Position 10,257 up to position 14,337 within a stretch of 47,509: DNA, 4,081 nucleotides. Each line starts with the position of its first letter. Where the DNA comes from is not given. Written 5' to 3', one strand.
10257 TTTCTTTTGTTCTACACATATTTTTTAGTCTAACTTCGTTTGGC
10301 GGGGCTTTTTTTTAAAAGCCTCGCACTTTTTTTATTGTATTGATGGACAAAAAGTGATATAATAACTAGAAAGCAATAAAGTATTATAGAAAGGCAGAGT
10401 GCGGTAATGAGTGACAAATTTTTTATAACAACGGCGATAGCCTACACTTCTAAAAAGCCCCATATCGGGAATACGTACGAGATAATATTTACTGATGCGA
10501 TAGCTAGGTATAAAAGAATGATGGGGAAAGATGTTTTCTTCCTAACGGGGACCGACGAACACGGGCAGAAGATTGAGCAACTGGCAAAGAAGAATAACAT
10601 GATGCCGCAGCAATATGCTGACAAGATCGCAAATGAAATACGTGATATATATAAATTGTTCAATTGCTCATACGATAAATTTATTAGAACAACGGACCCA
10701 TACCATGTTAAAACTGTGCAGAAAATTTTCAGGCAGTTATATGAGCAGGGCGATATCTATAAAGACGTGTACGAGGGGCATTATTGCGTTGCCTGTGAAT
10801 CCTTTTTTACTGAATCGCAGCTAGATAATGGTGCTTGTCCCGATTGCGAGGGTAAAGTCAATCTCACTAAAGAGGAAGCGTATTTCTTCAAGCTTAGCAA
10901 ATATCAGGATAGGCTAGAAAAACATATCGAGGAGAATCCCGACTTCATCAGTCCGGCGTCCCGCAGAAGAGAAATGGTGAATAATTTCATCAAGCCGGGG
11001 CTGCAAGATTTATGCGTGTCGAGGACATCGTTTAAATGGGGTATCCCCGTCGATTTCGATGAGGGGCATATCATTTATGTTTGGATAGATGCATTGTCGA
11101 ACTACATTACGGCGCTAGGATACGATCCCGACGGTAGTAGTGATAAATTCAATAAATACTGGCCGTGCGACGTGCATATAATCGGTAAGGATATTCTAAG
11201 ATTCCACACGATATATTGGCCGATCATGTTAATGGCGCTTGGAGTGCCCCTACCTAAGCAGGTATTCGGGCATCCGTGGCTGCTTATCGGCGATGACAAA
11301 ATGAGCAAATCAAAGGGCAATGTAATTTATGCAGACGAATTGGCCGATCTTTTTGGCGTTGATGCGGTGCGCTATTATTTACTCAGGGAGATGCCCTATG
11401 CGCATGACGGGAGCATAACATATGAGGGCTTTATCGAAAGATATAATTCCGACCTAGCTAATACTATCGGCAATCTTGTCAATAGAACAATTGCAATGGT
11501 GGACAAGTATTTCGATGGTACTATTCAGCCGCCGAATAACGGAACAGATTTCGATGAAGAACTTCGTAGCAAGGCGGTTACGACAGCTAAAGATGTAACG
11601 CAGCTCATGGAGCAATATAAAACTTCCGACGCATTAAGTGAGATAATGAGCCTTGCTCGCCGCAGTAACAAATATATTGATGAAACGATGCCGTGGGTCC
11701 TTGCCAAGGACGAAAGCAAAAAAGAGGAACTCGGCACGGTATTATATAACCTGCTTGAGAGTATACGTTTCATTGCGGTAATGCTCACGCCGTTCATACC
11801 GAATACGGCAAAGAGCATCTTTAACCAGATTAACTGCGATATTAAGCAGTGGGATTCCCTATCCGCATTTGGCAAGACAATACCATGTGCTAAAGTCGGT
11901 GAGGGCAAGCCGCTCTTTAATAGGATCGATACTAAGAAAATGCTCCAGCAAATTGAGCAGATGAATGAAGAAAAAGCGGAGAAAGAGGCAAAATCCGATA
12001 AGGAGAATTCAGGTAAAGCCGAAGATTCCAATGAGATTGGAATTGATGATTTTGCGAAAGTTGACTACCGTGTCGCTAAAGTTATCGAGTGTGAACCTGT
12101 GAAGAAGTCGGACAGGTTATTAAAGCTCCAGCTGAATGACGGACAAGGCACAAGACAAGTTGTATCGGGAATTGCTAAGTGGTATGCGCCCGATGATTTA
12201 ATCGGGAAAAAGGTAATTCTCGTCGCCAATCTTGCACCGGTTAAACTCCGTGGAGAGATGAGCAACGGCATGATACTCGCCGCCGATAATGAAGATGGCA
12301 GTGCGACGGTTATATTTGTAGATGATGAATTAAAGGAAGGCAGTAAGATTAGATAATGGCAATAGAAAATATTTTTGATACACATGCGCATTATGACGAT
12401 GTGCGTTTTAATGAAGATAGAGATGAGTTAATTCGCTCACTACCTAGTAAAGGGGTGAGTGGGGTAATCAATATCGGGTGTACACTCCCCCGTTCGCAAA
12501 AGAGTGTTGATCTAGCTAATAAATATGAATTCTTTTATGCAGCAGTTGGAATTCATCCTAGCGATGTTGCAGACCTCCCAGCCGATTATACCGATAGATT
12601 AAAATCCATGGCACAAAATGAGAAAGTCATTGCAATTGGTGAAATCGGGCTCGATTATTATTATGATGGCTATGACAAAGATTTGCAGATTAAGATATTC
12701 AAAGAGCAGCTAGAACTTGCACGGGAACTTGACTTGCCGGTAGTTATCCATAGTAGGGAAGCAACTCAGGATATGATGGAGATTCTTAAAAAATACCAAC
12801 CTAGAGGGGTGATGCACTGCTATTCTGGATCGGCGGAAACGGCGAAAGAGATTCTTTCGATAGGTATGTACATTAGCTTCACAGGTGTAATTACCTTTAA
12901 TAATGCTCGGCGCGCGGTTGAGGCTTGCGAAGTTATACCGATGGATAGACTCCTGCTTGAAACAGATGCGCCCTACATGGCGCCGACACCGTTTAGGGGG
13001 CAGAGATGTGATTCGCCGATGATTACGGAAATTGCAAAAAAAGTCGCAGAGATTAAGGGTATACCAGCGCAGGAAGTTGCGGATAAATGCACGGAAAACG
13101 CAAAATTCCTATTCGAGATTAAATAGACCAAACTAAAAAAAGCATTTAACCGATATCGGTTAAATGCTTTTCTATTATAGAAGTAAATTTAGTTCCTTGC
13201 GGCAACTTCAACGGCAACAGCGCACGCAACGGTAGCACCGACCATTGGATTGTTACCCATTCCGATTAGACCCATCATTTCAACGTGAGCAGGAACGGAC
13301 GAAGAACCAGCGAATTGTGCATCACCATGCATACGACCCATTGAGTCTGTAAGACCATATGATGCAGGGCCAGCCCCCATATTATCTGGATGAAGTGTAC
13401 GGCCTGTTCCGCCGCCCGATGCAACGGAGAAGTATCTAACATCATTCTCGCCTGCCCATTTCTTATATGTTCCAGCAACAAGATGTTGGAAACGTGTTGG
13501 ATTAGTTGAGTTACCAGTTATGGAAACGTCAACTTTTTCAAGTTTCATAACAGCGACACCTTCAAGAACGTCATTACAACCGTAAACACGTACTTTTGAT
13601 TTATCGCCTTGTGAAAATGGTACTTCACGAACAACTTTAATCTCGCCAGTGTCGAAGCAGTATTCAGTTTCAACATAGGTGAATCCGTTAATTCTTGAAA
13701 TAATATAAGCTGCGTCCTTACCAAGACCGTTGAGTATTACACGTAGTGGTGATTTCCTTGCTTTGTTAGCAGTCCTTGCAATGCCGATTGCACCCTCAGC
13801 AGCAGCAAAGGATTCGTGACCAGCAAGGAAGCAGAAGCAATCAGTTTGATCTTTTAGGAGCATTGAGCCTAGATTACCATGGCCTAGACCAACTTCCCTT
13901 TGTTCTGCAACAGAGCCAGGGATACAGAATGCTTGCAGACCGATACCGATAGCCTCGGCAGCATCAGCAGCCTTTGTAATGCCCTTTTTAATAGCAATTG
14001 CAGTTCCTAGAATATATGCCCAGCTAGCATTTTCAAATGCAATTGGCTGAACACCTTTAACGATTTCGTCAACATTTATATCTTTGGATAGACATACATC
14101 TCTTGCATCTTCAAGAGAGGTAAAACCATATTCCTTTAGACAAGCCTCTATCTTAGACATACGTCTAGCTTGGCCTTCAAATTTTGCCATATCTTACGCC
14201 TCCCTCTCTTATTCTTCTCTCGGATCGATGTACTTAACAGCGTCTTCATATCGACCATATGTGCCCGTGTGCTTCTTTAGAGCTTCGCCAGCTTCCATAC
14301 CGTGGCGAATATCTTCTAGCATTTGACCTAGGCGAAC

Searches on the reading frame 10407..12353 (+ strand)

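Call 81: search_protein_families(library=pfam, proteins=[window:10407-12353:+], max_evalue=0.00001)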
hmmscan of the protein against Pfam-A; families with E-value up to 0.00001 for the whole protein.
window:10407-12353:+ (649 aa): 7 families
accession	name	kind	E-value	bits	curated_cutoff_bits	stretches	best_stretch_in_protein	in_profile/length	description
PF09334.17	tRNA-synt_1g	-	3.8e-115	385.2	20.1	2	149-361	174-390/391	tRNA synthetases class I (M)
PF00133.28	tRNA-synt_1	-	7.2e-30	104.5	22.7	2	3-215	23-243/414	tRNA synthetases class I (I, L, M and V)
PF01588.26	tRNA_bind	-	6e-28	97.2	27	1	555-647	2-96/96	Putative tRNA binding domain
PF01406.26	tRNA-synt_1e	-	2.1e-11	44.2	27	0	16-133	21-136/301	tRNA synthetases class I (C) catalytic domain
PF08264.19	Anticodon_1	-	3.9e-11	43.5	25.1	1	383-522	1-131/148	Anticodon-binding domain of tRNA ligase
PF19303.5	Anticodon_3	-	6.3e-10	39.5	23.5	1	383-484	11-110/152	Anticodon binding domain of methionyl tRNA ligase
PF01921.24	tRNA-synt_1f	-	2.2e-09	37.2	27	0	256-333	237-317/360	tRNA synthetases class I (K)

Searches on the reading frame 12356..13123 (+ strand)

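Call 81: search_protein_families(library=pfam, proteins=[window:12356-13123:+], max_evalue=0.00001)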
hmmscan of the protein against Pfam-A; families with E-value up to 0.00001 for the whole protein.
window:12356-13123:+ (256 aa): 1 family
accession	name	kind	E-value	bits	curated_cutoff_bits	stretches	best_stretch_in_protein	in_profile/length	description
PF01026.27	TatD_DNase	-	1.6e-85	287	27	1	7-253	1-252/253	TatD related DNase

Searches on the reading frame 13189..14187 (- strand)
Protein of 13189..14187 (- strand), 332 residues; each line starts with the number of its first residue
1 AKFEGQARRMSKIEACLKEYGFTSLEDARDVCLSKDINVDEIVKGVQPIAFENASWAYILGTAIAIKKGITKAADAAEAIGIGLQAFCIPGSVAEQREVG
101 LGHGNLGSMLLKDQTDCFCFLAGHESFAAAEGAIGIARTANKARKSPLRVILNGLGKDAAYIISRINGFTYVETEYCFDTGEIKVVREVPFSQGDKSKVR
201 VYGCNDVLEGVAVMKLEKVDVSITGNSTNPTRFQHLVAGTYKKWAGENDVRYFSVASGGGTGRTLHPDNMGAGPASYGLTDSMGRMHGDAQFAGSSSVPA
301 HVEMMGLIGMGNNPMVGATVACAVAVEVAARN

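Call 81: search_protein_families(library=pfam, proteins=[window:13189-14187:-], max_evalue=0.00001)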
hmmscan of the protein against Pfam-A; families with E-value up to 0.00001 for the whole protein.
window:13189-14187:- (332 aa): 1 family
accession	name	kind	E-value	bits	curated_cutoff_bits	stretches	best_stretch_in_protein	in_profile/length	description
PF14057.11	GGGtGRT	-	5.7e-187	620.8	27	1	3-328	1-326/327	GGGtGRT protein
